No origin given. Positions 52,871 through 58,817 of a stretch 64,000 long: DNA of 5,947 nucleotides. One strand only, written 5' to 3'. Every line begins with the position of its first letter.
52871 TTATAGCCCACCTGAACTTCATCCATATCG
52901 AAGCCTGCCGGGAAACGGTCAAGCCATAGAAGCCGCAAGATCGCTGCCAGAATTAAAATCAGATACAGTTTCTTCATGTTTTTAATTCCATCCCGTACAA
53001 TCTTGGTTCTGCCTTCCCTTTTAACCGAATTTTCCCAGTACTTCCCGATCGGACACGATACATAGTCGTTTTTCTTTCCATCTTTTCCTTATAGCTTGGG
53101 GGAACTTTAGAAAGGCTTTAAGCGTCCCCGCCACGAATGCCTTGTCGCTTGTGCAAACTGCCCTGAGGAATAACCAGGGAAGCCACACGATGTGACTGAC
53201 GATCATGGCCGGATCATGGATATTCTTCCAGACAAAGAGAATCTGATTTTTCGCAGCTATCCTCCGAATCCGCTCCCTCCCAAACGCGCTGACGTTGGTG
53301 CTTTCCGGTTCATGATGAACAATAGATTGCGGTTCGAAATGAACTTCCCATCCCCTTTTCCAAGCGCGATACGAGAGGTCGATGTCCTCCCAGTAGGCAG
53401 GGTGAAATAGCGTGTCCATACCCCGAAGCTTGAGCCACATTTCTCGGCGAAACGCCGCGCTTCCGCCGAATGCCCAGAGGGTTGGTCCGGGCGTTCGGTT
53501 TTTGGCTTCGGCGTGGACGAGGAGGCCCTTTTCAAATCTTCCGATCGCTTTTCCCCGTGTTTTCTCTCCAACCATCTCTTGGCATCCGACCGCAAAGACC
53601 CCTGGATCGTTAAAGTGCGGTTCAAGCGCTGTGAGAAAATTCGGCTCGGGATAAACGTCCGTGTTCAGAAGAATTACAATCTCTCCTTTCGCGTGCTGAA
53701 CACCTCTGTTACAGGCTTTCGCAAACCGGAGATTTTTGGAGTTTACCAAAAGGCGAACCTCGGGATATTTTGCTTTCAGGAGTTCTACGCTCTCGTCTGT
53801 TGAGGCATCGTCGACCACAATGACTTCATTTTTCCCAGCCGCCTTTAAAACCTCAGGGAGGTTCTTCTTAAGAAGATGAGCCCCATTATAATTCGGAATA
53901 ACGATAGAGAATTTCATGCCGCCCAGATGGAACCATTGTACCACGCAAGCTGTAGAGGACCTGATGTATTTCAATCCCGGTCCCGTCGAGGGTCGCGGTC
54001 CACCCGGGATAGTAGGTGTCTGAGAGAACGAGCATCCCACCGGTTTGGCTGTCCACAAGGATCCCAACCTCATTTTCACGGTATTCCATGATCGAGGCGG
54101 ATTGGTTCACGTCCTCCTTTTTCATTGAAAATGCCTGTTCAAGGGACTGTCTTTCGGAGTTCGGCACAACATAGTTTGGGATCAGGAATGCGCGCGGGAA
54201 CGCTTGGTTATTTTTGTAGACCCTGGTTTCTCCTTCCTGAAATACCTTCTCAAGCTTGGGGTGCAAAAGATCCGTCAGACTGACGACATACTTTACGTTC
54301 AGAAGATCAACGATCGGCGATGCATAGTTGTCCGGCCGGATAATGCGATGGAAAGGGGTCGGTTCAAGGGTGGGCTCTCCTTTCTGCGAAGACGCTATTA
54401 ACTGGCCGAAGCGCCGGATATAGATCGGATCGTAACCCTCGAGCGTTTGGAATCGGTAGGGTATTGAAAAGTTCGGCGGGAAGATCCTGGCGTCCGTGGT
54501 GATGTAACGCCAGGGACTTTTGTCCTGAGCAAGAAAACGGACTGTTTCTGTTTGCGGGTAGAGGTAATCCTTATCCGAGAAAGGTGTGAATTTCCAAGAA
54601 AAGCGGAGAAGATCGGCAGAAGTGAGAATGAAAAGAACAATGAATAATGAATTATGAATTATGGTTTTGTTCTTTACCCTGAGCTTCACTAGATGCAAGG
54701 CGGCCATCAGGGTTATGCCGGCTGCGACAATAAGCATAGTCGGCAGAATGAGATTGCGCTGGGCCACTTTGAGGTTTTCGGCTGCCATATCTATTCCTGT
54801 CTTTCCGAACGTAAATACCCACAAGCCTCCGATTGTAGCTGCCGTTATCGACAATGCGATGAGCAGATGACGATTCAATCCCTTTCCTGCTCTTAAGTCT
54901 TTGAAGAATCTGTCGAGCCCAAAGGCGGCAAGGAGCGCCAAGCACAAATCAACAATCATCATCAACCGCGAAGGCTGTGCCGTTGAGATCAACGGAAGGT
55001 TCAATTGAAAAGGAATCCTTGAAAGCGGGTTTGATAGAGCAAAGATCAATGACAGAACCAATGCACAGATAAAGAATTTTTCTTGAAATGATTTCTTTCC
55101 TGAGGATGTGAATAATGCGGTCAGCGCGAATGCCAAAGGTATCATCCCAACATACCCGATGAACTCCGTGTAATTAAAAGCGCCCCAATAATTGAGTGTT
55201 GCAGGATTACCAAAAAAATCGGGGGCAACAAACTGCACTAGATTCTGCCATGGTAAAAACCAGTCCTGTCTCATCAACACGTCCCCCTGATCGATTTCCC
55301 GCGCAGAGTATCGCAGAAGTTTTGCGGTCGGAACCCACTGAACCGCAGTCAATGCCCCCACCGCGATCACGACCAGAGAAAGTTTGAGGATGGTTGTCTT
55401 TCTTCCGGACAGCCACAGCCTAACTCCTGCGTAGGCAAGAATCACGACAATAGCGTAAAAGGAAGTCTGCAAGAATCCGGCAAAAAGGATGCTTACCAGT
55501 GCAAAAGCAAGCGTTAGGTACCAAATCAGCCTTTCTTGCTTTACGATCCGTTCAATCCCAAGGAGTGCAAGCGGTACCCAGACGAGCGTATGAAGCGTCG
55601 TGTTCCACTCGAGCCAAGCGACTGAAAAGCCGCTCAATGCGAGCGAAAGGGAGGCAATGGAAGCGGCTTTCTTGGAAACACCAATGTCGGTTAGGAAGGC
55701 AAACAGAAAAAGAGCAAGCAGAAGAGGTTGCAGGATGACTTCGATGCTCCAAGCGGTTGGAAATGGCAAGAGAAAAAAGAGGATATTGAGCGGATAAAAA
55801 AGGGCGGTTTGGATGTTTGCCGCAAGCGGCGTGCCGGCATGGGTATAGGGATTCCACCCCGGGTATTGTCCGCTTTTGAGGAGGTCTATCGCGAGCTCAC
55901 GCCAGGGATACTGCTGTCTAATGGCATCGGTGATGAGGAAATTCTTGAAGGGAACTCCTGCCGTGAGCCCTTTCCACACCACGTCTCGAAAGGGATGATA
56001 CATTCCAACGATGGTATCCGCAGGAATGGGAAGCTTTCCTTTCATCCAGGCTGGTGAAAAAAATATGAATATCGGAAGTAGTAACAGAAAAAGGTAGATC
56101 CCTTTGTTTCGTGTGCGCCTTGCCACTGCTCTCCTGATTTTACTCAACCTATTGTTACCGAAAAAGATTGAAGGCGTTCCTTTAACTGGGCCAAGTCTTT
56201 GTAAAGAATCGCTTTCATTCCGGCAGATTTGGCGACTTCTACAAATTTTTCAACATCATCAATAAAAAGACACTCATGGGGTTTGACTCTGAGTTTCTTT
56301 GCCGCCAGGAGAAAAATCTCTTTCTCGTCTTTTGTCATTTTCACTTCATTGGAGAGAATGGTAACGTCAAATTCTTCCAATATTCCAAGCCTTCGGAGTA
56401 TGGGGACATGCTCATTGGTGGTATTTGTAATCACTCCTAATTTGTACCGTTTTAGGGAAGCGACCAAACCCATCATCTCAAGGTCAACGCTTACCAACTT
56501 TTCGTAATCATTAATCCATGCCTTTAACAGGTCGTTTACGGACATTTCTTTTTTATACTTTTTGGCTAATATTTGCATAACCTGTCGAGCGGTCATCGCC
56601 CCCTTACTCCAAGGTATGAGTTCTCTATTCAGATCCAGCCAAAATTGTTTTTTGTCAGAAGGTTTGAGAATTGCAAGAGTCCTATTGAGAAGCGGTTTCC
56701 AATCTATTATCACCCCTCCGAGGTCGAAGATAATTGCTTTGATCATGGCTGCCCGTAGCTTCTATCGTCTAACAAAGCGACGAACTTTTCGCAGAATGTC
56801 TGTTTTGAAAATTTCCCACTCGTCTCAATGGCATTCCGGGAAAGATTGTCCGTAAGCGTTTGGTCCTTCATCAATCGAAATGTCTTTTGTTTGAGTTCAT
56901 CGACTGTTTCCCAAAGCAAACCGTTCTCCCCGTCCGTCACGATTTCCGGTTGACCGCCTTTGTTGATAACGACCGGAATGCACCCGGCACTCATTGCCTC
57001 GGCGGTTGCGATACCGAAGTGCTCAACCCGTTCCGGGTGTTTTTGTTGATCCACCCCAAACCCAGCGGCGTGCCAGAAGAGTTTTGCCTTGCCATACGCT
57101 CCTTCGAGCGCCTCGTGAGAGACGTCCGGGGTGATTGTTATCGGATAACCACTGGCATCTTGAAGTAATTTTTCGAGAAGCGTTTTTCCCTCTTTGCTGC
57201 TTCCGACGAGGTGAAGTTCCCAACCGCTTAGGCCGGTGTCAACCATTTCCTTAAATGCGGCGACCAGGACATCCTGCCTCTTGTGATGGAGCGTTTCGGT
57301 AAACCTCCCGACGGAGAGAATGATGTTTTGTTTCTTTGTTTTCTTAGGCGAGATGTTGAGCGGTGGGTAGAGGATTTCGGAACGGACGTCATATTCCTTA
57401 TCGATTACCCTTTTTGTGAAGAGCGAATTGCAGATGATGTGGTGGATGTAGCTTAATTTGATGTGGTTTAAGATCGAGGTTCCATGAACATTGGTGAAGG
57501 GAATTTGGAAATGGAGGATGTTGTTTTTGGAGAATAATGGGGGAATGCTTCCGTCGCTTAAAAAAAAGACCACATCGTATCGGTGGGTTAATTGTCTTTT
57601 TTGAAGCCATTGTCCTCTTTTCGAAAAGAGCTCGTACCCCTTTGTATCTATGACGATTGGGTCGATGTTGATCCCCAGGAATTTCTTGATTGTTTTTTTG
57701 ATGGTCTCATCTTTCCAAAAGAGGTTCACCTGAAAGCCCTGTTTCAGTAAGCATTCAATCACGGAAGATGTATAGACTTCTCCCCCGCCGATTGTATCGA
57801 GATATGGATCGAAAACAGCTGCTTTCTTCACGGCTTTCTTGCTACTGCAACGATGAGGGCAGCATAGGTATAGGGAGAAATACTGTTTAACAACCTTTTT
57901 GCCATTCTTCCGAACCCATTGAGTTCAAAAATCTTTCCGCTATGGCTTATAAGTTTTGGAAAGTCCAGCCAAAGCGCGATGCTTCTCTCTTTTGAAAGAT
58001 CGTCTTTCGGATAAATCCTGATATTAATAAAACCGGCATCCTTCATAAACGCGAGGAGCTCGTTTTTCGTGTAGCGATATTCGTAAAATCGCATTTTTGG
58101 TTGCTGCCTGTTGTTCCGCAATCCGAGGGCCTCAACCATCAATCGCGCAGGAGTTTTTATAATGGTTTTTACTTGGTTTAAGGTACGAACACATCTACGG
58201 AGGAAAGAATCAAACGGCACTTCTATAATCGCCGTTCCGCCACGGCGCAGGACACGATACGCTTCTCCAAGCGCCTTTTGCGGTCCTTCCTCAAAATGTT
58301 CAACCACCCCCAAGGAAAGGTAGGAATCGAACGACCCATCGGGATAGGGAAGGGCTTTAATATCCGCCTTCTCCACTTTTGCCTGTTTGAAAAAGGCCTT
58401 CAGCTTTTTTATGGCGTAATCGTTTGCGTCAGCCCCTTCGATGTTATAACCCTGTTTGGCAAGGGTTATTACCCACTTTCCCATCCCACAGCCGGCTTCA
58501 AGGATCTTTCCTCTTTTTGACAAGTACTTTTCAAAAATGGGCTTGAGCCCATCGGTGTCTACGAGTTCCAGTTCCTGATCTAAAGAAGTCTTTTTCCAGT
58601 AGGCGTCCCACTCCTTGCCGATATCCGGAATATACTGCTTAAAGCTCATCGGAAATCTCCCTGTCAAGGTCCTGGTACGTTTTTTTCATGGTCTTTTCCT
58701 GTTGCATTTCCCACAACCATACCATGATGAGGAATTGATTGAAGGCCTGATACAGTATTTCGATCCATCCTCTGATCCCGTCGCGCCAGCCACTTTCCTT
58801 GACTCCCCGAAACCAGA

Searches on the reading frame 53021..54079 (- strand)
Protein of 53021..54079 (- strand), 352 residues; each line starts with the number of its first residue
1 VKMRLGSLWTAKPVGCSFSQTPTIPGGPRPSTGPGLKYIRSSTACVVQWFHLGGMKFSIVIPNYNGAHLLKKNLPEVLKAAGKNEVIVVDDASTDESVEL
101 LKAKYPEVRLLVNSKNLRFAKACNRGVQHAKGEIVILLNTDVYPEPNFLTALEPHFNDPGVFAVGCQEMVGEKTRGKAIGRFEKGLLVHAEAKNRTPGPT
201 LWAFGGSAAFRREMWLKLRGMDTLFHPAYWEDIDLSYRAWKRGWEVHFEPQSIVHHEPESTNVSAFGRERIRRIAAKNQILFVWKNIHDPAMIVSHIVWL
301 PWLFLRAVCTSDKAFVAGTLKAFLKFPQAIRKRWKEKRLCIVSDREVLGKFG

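Call 13: search_protein_families(library=pfam, proteins=[window:53021-54079:-], max_evalue=0.01)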
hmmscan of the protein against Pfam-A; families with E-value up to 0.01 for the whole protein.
window:53021-54079:- (352 aa): 7 families
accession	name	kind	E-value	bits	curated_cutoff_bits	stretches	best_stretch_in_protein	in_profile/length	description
PF00535.33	Glycos_transf_2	-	2.4e-26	93.1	23.3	1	58-214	1-163/168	Glycosyl transferase family 2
PF13641.12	Glyco_tranf_2_3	-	9.3e-22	78.6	27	1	57-273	3-227/230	Glycosyltransferase like family 2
PF13632.12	Glyco_trans_2_3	-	1.2e-10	42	27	1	134-306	1-166/198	Glycosyl transferase family group 2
PF10111.15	Glyco_tranf_2_2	-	2.2e-06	27.8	27.3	1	59-147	2-97/276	Glycosyltransferase like family 2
PF13506.12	Glyco_transf_21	-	4.2e-06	26.8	21.7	1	122-266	21-165/174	Glycosyl transferase family 21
PF13704.12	Glyco_tranf_2_4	-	0.0025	18.7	27.5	1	68-129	5-64/98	Glycosyl transferase family 2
PF02709.20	Glyco_transf_7C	-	0.0041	17.2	23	1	199-251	15-67/78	N-terminal domain of galactosyltransferase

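Call 59: search_protein_families(library=ncbifam, proteins=[window:53021-54079:-], max_evalue=0.001)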
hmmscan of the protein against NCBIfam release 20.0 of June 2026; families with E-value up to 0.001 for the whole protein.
window:53021-54079:- (352 aa): 17 families
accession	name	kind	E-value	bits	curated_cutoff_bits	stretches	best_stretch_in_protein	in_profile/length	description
TIGR03965.1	mycofact_glyco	equivalog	4.4e-29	101.7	280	1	57-332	76-355/467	mycofactocin biosynthesis glycosyltransferase MftF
NF041875.1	EPS_EpsD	equivalog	4.6e-25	88.7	370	1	58-268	2-218/325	exopolysaccharide biosynthesis glycosyltransferase EpsD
TIGR03937.1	PgaC_IcaA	equivalog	5.3e-14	52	422.3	1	56-256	46-250/407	poly-beta-1,6-N-acetyl-D-glucosamine synthase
TIGR04283.1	glyco_like_mftF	equivalog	3.5e-13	49.7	182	1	58-162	2-103/221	TIGR04283 family arsenosugar biosynthesis glycosyltransferase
NF007482.0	PRK10073.1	equivalog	1.1e-11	44.3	423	1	56-144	7-98/334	glycosyltransferase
NF038302.1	EPS_HpsE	equivalog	2.6e-11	43.1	300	1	55-257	1-223/307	hormogonium polysaccharide biosynthesis glycosyltransferase HpsE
NF038299.1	EPS_HpsN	equivalog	1.7e-10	40.4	425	1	56-159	2-110/317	hormogonium polysaccharide biosynthesis glycosyltransferase HpsN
NF053739.1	GlytfEpsEBac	equivalog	2.6e-09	36.5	450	1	56-274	2-217/265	glycosyltransferase EpsE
NF047683.1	TeichurnBiosyTuaG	equivalog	1.7e-08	34.4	400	1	57-143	8-98/252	teichuronic acid biosynthesis protein TuaG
NF050819.1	PolSacchBiosHfsG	equivalog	5.5e-08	32.3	500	1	53-249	10-211/302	polysaccharide biosynthesis protein HfsG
NF047588.1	GlcsyltransPgfSStrep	equivalog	7.5e-08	31.9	500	1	55-157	1-111/308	glycosyltransferase PgfS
TIGR01556.1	rhamnosyltran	subfamily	1.8e-07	30.7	200.55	1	83-258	21-202/281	rhamnosyltransferase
NF050050.1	ProtGlycPglI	equivalog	6.7e-07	29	500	1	56-141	3-93/306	GalNAc(5)-diNAcBac-PP-undecaprenol beta-1,3-glucosyltransferase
NF007986.1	PRK10714.1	equivalog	1.2e-06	27.8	529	1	56-149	7-108/316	undecaprenyl-phosphate 4-deoxy-4-formamido-L-arabinose transferase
NF041394.1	GtaseAglG_Halo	equivalog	5e-06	26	440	1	83-223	32-176/304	glucosyl-dolichyl phosphate glucuronosyltransferase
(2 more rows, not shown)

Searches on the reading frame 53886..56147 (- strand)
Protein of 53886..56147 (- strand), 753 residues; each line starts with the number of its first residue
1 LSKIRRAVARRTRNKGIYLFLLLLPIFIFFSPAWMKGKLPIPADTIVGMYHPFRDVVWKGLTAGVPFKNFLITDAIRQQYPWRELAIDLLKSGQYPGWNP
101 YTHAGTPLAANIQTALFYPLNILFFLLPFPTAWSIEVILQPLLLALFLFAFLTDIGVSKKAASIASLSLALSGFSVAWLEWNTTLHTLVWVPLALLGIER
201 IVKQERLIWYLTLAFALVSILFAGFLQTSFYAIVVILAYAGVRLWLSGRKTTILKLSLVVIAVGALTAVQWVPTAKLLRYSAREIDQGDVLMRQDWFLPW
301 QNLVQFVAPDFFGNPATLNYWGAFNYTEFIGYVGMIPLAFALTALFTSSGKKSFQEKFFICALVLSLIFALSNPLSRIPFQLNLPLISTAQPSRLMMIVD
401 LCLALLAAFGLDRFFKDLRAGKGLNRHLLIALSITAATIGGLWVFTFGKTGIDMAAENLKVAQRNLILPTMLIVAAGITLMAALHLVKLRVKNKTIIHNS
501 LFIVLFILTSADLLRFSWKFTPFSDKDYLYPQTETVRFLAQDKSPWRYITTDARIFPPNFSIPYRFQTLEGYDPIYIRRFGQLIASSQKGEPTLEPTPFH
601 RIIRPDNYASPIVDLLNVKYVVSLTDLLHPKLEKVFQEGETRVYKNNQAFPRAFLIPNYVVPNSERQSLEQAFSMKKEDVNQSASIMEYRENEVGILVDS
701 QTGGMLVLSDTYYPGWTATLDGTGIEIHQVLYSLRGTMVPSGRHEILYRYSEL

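Call 3: search_protein_families(library=pfam, proteins=[window:53886-56147:-], max_evalue=1)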
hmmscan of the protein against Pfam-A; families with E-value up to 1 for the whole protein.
window:53886-56147:- (753 aa): 2 families
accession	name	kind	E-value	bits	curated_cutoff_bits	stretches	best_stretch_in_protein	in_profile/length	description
PF09586.16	YfhO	-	9.7e-27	94.1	28.5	2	114-658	73-596/835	Bacterial membrane protein YfhO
PF24377.1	DUF7533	-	0.042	14.4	27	0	190-223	15-48/74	Family of unknown function (DUF7533)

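Call 4: search_protein_families(library=ncbifam, proteins=[window:53886-56147:-], max_evalue=1)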
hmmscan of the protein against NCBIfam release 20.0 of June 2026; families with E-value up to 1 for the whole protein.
window:53886-56147:- (753 aa): 0 families

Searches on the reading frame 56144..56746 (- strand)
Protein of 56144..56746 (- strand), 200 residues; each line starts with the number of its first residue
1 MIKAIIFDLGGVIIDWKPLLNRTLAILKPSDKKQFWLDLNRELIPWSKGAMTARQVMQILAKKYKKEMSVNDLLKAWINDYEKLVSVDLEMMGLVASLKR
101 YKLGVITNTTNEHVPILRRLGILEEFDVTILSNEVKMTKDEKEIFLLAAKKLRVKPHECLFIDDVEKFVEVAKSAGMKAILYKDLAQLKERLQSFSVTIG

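Call 13: search_protein_families(library=pfam, proteins=[window:56144-56746:-], max_evalue=0.01)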
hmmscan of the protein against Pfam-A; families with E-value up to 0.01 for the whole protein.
window:56144-56746:- (200 aa): 3 families
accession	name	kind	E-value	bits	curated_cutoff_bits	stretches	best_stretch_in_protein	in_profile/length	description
PF13419.12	HAD_2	-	4.2e-17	63.3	23.8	1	5-181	1-177/178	Haloacid dehalogenase-like hydrolase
PF00702.32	Hydrolase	-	8.9e-17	62.5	26.4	1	2-176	1-191/191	haloacid dehalogenase-like hydrolase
PF13242.12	Hydrolase_like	-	0.00066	20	22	1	139-184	4-50/75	HAD-hyrolase-like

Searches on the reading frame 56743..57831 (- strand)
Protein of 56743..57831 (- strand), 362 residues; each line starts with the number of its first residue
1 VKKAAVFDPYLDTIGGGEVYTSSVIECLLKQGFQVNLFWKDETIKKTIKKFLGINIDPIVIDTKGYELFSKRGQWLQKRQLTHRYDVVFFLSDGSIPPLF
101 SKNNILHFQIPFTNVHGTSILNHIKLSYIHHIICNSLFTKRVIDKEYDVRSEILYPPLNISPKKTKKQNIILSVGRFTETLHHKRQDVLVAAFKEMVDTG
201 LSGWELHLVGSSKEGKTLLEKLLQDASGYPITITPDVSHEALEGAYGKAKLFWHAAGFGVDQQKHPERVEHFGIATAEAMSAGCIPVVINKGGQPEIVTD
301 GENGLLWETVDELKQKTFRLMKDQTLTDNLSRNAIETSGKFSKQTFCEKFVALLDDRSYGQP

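Call 13: search_protein_families(library=pfam, proteins=[window:56743-57831:-], max_evalue=0.01)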
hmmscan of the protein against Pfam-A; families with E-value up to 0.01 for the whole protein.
window:56743-57831:- (362 aa): 4 families
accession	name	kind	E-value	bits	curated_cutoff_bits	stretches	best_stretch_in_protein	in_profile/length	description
PF00534.26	Glycos_transf_1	-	4e-24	85.5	26.4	1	163-336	10-171/172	Glycosyl transferases group 1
PF13692.12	Glyco_trans_1_4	-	1.3e-17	64.8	27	1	169-323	2-142/142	Glycosyl transferases group 1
PF20706.3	GT4-conflict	-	3.5e-05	23.4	26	1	162-291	192-312/385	Family 4 Glycosyltransferase in conflict systems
PF13439.12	Glyco_transf_4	-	0.00046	20.7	28.5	1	14-155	1-163/170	Glycosyltransferase Family 4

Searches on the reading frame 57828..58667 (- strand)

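Call 13: search_protein_families(library=pfam, proteins=[window:57828-58667:-], max_evalue=0.01)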
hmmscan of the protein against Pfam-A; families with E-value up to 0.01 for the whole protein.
window:57828-58667:- (279 aa): 12 families
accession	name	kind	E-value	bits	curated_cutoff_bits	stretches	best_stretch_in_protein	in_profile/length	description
PF08241.18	Methyltransf_11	-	7.7e-20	71.8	21.2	1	56-148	1-95/95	Methyltransferase domain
PF13649.12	Methyltransf_25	-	4.6e-17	62.9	27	1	55-144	1-97/97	Methyltransferase domain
PF13489.12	Methyltransf_23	-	1.6e-14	54.4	27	1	43-213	15-159/164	Methyltransferase domain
PF13847.12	Methyltransf_31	-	7.3e-12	45.6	27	1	50-152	2-113/145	Methyltransferase domain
PF08242.18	Methyltransf_12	-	1.5e-09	38.9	30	1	56-145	1-97/98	Methyltransferase domain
PF01209.24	Ubie_methyltran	-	1.3e-05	25.1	20.1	1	53-147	49-150/233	ubiE/COQ5 methyltransferase family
PF02353.26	CMAS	-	1.5e-05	24.9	27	1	22-149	34-165/273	Mycolic acid cyclopropane synthetase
PF03848.20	TehB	-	4.6e-05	23.4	20.4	1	51-99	30-78/193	Tellurite resistance protein TehB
PF05724.17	TPMT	-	0.00014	22.1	26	1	19-98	5-81/218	Thiopurine S-methyltransferase (TPMT)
PF20922.3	Anamorsin_N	-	0.00036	20.7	27.1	0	96-166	34-107/163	Anamorsin, N-terminal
PF08003.17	Methyltransf_9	-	0.0029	17.1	23.8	0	53-149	117-218/315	Protein of unknown function (DUF1698)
PF05175.20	MTS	-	0.0035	17.4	23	1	51-103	31-85/170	Methyltransferase small domain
